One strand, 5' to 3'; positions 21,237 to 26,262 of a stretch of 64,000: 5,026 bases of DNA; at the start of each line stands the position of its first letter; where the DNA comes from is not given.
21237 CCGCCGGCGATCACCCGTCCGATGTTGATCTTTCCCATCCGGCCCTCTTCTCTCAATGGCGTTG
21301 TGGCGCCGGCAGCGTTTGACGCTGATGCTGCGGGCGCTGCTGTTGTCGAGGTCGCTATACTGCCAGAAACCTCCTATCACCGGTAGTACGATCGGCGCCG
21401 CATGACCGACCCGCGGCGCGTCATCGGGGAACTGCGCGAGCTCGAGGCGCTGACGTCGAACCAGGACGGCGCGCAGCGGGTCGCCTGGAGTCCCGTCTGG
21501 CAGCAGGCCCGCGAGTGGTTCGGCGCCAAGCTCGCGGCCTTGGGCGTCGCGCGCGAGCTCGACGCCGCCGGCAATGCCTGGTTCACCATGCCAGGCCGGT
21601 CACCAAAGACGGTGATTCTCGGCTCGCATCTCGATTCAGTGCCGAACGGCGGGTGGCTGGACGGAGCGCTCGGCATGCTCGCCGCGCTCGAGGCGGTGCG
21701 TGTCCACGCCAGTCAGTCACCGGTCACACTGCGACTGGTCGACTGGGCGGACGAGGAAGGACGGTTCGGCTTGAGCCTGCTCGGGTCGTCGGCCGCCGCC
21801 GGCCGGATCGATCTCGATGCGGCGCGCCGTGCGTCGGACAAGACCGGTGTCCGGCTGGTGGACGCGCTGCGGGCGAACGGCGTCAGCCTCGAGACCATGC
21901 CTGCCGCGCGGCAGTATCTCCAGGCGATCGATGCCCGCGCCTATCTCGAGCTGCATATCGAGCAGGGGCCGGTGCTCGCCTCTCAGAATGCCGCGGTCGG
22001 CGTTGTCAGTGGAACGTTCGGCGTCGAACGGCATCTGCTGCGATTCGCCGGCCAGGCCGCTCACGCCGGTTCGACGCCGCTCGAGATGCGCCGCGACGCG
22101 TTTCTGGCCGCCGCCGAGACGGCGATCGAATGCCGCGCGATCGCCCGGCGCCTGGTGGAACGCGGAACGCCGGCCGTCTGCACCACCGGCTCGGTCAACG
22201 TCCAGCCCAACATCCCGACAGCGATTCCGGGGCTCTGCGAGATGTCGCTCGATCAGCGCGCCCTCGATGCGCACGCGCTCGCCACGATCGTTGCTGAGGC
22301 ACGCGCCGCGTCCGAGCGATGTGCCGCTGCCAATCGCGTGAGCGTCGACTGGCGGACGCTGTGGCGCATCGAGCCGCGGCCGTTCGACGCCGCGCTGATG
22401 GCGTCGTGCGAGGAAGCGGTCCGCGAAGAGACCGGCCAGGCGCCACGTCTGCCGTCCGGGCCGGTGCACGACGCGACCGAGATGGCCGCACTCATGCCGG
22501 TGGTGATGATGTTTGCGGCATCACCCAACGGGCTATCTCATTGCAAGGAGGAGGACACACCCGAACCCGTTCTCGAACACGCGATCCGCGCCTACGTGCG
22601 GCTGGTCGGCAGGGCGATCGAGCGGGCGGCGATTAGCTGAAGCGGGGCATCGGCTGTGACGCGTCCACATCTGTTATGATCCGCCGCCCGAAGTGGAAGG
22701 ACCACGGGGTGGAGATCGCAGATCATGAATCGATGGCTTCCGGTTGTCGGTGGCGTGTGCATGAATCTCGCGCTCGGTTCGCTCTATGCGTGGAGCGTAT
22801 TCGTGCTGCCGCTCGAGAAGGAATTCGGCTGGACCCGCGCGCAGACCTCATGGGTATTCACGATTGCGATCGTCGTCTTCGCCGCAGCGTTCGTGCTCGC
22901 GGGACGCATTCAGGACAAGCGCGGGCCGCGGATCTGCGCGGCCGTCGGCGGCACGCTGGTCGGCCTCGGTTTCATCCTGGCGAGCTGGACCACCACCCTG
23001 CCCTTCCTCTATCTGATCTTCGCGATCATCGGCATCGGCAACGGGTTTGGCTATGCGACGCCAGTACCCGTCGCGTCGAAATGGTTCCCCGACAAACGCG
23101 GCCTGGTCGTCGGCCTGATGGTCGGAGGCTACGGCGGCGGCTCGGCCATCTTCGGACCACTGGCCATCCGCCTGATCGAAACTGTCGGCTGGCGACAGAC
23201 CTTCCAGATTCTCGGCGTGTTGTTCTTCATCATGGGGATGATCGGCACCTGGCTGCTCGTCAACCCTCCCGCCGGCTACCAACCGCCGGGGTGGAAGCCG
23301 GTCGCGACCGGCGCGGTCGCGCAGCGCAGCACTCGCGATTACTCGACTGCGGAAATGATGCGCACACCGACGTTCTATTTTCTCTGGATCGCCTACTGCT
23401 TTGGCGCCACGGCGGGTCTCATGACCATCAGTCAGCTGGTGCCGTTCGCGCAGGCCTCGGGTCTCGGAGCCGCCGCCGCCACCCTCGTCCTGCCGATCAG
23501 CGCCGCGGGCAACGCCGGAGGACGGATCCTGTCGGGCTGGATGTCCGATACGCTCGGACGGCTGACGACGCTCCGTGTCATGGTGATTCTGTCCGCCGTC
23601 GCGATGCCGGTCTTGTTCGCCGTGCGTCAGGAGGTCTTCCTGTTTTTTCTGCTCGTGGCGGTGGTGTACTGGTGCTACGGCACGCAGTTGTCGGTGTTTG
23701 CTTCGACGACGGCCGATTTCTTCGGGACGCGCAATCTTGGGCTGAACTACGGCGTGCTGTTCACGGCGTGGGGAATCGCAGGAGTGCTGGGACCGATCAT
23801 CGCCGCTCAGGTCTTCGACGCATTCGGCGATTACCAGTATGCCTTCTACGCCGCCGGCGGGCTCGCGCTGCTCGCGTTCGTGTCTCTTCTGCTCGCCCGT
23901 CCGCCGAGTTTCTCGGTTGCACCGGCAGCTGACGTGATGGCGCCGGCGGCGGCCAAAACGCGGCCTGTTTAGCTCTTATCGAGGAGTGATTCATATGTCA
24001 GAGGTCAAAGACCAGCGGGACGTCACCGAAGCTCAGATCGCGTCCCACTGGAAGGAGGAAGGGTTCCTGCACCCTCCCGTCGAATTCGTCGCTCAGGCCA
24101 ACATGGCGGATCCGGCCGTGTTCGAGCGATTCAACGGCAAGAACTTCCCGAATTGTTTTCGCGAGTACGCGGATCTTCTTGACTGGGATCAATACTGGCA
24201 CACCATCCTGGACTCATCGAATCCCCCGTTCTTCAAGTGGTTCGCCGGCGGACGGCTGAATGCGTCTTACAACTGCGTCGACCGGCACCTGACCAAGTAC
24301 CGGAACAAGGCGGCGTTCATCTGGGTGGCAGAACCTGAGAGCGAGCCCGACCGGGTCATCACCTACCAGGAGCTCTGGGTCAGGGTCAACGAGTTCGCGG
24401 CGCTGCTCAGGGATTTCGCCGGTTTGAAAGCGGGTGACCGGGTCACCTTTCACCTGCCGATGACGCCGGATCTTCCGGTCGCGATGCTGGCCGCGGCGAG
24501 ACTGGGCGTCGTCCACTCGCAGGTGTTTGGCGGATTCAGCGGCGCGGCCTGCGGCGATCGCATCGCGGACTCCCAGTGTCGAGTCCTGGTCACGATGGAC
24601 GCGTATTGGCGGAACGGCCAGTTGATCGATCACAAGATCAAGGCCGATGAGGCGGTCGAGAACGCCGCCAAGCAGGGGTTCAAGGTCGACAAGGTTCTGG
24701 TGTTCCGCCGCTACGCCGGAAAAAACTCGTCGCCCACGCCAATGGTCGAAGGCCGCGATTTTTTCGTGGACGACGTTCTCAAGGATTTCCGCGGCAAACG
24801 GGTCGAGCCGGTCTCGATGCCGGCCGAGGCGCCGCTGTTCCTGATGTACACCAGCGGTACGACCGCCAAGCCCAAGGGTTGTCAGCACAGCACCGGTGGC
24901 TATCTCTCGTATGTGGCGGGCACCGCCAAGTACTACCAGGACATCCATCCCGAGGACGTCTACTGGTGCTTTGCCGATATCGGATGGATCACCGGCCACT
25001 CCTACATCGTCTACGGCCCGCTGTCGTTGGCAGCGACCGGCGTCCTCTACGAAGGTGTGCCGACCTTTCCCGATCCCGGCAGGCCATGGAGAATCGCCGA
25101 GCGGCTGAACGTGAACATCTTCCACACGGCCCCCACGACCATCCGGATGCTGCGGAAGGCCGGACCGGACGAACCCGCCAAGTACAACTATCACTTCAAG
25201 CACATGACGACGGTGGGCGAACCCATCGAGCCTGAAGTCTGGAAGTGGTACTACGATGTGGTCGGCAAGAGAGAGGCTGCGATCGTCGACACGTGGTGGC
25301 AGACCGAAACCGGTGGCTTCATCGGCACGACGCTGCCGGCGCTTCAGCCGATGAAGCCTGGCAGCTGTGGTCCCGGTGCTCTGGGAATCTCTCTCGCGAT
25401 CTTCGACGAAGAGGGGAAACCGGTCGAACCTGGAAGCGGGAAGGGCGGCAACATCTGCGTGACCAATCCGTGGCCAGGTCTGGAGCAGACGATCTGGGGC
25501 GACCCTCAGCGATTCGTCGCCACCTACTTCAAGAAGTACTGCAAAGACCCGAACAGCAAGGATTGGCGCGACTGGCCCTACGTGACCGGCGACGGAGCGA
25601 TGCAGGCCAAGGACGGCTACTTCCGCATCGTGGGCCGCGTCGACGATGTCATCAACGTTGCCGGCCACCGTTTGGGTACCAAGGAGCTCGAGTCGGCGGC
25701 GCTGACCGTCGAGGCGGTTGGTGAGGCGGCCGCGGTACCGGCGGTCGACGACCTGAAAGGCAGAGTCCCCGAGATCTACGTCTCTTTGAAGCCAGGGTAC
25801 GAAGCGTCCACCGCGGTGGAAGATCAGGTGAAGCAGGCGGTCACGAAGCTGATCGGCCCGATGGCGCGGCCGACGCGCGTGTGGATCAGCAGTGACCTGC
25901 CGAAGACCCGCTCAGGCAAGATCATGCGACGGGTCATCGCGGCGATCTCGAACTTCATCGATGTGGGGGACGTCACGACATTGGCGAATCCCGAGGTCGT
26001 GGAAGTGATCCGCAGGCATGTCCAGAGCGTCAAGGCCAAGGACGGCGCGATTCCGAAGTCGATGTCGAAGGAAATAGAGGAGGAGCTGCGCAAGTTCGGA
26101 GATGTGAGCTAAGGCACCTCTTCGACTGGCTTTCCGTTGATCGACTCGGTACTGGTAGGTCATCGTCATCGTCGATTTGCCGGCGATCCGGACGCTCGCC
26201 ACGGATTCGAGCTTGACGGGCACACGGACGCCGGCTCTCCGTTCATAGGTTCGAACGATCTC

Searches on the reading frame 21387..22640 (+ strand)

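Call 42: search_protein_families(library=pfam, proteins=[window:21387-22640:+], max_evalue=0.00001)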
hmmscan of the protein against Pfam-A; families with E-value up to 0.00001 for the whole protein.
window:21387-22640:+ (417 aa): 2 families
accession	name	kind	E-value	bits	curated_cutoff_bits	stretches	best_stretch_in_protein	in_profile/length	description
PF01546.33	Peptidase_M20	-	2.1e-21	77.2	24.6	1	77-407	1-204/206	Peptidase family M20/M25/M40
PF04389.22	Peptidase_M28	-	2.3e-09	37.7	21.3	1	67-139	5-78/193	Peptidase family M28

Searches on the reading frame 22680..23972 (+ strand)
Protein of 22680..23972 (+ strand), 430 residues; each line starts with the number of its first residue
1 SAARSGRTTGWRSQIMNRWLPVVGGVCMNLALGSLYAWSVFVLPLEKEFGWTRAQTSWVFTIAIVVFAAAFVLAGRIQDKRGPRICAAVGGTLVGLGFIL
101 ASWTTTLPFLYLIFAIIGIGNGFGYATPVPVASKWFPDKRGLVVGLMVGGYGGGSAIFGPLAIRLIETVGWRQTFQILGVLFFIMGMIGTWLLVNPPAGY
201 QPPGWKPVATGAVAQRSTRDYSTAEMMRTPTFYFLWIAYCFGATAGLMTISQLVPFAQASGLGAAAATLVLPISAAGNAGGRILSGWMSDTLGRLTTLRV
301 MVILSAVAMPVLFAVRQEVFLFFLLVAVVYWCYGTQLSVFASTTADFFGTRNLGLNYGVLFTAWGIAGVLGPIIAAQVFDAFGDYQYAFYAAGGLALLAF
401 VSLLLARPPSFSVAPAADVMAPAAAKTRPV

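Call 43: search_protein_families(library=pfam, proteins=[window:22680-23972:+], max_evalue=0.00001)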
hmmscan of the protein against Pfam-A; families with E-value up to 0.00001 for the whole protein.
window:22680-23972:+ (430 aa): 2 families
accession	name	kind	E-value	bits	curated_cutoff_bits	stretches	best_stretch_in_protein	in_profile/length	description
PF07690.21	MFS_1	-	6.9e-50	170.3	33.4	2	36-313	14-286/347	Major Facilitator Superfamily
PF23262.1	NFD4_C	-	7e-08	33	27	1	225-379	12-168/215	NFD4, C-terminal domain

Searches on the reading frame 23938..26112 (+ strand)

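Call 43: search_protein_families(library=pfam, proteins=[window:23938-26112:+], max_evalue=0.00001)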
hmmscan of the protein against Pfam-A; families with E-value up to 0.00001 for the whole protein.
window:23938-26112:+ (724 aa): 3 families
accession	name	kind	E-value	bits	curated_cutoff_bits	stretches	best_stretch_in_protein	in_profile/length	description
PF00501.34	AMP-binding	-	5.3e-76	256.3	29.9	1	115-512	2-378/384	AMP-binding enzyme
PF13193.12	AMP-binding_C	-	8.3e-17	62.3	24.5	1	583-661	1-76/76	AMP-binding enzyme C-terminal domain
PF16177.11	ACAS_N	-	1.6e-13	50.6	27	1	74-113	16-55/55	Acetyl-coenzyme A synthetase N-terminus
